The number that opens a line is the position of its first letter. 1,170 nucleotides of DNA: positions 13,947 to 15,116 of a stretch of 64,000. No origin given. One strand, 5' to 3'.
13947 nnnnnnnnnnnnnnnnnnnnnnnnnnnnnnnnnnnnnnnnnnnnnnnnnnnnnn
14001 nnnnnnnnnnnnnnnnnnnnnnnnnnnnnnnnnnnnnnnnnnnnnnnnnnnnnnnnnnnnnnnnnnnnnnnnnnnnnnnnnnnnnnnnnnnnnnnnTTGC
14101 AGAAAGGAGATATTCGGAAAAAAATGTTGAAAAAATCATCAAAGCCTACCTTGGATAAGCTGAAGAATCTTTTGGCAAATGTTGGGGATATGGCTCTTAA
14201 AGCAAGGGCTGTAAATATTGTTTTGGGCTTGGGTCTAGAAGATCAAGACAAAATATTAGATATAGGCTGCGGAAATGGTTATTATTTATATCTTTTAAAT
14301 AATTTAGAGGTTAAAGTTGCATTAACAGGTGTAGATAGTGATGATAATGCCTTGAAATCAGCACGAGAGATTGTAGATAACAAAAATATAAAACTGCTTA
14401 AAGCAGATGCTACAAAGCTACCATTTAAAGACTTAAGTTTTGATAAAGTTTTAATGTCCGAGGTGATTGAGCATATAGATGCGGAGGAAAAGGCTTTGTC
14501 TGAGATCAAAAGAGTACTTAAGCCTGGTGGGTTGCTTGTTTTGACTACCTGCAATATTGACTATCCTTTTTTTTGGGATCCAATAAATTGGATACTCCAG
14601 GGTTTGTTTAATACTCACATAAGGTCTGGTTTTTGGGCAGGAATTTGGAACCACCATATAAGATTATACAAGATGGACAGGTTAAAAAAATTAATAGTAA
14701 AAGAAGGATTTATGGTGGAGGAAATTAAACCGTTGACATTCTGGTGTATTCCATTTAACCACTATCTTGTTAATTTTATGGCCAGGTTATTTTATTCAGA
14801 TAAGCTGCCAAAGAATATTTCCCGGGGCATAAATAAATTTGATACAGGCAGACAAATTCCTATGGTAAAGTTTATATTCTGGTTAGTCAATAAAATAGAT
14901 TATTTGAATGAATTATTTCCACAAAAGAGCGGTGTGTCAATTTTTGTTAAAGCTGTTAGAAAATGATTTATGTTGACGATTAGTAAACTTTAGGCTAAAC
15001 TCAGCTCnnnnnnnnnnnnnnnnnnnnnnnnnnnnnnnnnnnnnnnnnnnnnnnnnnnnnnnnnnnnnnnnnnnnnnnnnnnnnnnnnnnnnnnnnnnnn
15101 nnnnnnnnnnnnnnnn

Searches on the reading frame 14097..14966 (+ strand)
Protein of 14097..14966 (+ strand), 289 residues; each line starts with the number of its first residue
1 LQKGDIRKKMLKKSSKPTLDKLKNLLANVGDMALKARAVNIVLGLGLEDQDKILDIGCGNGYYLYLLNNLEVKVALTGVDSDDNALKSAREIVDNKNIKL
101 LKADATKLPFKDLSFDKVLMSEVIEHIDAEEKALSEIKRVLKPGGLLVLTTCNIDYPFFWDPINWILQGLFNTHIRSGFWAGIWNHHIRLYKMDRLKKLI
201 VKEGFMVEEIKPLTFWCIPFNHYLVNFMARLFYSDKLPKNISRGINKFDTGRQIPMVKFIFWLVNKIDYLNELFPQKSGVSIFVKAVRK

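Call 4: search_protein_families(library=pfam, proteins=[window:14097-14966:+], max_evalue=0.01)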
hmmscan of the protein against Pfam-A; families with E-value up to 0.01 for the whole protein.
window:14097-14966:+ (289 aa): 20 families
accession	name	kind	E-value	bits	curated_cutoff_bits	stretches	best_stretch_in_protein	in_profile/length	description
PF08241.18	Methyltransf_11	-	2.8e-25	89.2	21.2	1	54-149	1-95/95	Methyltransferase domain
PF13847.12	Methyltransf_31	-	2.7e-24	86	27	1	48-157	2-117/145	Methyltransferase domain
PF13649.12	Methyltransf_25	-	1e-21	77.8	27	1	53-145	1-97/97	Methyltransferase domain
PF13489.12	Methyltransf_23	-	6.6e-16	58.9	27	1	47-209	20-163/164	Methyltransferase domain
PF08242.18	Methyltransf_12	-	8.2e-16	59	30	1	54-147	1-98/98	Methyltransferase domain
PF01209.24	Ubie_methyltran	-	1.9e-14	54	20.1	1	49-157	47-160/233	ubiE/COQ5 methyltransferase family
PF08003.17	Methyltransf_9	-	5.9e-09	35.8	23.8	1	51-155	117-223/315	Protein of unknown function (DUF1698)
PF02353.26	CMAS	-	3.9e-08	33.4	27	1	41-152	54-167/273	Mycolic acid cyclopropane synthetase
PF07021.18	MetW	-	9.6e-08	32.3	21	1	48-141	12-102/193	Methionine biosynthesis protein MetW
PF05175.20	MTS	-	1.5e-07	31.7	23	1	49-149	31-138/170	Methyltransferase small domain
PF03141.22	Methyltransf_29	-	1.5e-05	24.3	23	1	52-154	120-222/506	Putative S-adenosyl-L-methionine-dependent methyltransferase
PF02390.23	Methyltransf_4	-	8.2e-05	22.6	24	0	51-114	3-72/173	Putative methyltransferase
PF03848.20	TehB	-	0.00028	20.8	20.4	1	51-146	32-129/193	Tellurite resistance protein TehB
PF01189.24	Methyltr_RsmB-F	-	0.00034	20.8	27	0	45-120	4-85/199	16S rRNA methyltransferase RsmB/F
PF13679.12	Methyltransf_32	-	0.0013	19.1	27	1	49-98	25-78/143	Methyltransferase domain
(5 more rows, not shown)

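Call 5: search_protein_families(library=ncbifam, proteins=[window:14097-14966:+], max_evalue=0.001)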
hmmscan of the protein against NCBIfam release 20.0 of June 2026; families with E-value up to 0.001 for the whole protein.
window:14097-14966:+ (289 aa): 58 families (the best 25 are shown)
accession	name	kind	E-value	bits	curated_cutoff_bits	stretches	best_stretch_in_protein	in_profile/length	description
NF045667.1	MTase_DVU1556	equivalog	1.2e-21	77.2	155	1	30-150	6-120/213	DVU_1556 family methyltransferase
TIGR01934.1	MenG_MenH_UbiE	subfamily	2.2e-17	63.1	158.35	1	18-149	11-141/223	ubiquinone/menaquinone biosynthesis methyltransferase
NF001244.0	PRK00216.1-5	equivalog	1.5e-16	60.4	216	1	17-149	19-153/236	bifunctional demethylmenaquinone methyltransferase/2-methoxy-6-polyprenyl-1,4-benzoquinol methylase UbiE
TIGR01983.1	UbiG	equivalog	1.4e-15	57.2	102.95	1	50-156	50-158/228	bifunctional 2-polyprenyl-6-hydroxyphenol methylase/3-demethylubiquinol 3-O-methyltransferase UbiG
TIGR02072.1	BioC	equivalog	3.3e-15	56.6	184.95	1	49-152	34-135/244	malonyl-ACP O-methyltransferase BioC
NF047649.1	MTase_UXPK_star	exception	6.1e-14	51.7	460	1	47-150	75-182/283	methyltransferase/UXPK-star double selenoprotein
NF040539.1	AST_met_ArsM_2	exception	1.1e-13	51.6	240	1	48-151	55-165/262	putative arsinothricin biosynthesis methyltransferase ArsM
NF001243.0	PRK00216.1-4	equivalog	1.7e-13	50.5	235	1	45-153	43-156/237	demethylmenaquinone methyltransferase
NF041536.1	ArsM_DUF2284_UU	exception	2.6e-13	49.1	575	1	47-150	74-181/459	arsenite methyltransferase/DUF2284 domain selenoprotein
NF041537.1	ArsM_AhpD_UU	exception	3.2e-13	49.2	510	1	48-150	75-181/345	arsenite methyltransferase/AhpD domain selenoprotein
TIGR00452.1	TIGR00452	equivalog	6.5e-13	48.2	275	1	50-155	118-225/316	tRNA 5-methoxyuridine(34)/uridine 5-oxyacetic acid(34) synthase CmoB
NF043040.1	corrin_prot_MT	hypoth_equivalog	7.2e-13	48.5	180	1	49-149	41-147/216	corrinoid protein-associated methyltransferase CpaM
NF011650.0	PRK15068.1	equivalog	2.3e-12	46.4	209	1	51-155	124-231/324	tRNA 5-methoxyuridine(34)/uridine 5-oxyacetic acid(34) synthase CmoB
NF052510.1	methyltran_MpqE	exception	1.2e-11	44.4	335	1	46-148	43-150/234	methyl-plastoquinone biosynthesis methyltransferase MpqE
NF001241.0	PRK00216.1-2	equivalog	1.4e-11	44.5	327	1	44-150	46-148/231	demethylmenaquinone methyltransferase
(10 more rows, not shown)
